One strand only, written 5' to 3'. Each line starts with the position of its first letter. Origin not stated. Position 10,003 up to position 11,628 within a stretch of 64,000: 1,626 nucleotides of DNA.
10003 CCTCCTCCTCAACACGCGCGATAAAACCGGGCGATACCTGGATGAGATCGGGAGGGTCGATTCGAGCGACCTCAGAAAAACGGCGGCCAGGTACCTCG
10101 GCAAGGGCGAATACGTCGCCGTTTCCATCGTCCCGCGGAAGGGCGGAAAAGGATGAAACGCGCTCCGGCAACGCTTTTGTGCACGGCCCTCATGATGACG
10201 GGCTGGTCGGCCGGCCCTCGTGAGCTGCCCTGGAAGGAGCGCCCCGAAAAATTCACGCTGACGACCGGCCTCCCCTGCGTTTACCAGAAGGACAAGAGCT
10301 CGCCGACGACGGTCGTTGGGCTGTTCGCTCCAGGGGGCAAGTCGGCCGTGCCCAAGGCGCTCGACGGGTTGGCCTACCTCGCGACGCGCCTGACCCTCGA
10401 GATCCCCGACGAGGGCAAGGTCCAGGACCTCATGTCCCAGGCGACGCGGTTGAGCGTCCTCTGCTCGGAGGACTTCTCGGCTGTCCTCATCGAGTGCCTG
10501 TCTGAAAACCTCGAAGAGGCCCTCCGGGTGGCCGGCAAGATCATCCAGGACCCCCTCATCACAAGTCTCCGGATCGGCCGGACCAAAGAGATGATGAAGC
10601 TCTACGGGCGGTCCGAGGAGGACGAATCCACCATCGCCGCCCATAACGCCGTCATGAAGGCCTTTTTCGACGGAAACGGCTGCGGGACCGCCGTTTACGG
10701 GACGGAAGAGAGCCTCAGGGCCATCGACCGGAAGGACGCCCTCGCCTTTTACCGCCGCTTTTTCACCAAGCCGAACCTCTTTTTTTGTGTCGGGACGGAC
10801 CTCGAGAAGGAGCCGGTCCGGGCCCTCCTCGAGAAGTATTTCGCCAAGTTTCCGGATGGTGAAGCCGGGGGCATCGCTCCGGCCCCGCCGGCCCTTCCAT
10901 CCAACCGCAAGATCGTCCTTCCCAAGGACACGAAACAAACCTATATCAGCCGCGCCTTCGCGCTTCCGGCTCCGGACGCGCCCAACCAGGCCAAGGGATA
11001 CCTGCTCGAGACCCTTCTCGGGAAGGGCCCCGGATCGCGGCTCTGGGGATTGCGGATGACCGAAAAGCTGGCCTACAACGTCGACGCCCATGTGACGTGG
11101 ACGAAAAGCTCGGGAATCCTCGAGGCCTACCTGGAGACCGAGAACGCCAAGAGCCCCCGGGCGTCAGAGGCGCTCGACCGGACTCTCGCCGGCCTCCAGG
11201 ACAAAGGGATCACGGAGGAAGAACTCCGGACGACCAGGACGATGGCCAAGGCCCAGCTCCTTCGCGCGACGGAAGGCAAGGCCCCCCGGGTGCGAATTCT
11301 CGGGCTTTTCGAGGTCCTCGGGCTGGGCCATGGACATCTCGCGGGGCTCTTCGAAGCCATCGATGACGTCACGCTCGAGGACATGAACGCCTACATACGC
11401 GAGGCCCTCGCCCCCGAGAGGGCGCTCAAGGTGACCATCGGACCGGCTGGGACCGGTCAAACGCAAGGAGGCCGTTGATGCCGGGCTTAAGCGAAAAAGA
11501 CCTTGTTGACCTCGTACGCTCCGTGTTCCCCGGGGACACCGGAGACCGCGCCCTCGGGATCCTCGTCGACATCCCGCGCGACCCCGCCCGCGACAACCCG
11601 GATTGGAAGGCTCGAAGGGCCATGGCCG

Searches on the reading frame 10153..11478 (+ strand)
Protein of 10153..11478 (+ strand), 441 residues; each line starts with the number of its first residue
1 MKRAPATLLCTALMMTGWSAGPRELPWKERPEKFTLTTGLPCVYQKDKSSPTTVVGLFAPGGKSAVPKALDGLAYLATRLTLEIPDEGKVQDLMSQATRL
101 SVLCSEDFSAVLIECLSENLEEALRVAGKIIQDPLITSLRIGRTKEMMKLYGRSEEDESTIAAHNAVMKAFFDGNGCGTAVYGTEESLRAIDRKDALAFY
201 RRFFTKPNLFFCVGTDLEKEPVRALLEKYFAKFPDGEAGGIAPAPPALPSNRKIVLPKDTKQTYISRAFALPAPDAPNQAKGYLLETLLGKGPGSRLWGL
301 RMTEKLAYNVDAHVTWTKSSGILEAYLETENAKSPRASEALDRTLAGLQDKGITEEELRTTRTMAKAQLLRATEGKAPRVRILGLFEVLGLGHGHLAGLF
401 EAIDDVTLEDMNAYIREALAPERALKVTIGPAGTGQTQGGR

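Call 51: search_protein_families(library=pfam, proteins=[window:10153-11478:+], max_evalue=0.0001)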
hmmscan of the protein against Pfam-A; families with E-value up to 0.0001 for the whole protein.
window:10153-11478:+ (441 aa): 2 families
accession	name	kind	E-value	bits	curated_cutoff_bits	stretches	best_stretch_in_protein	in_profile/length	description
PF05193.26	Peptidase_M16_C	-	8.1e-27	94.7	23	1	191-362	2-178/181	Peptidase M16 inactive domain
PF00675.25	Peptidase_M16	-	5.1e-05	23.6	22.3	0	43-184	3-148/149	Insulinase (Peptidase family M16)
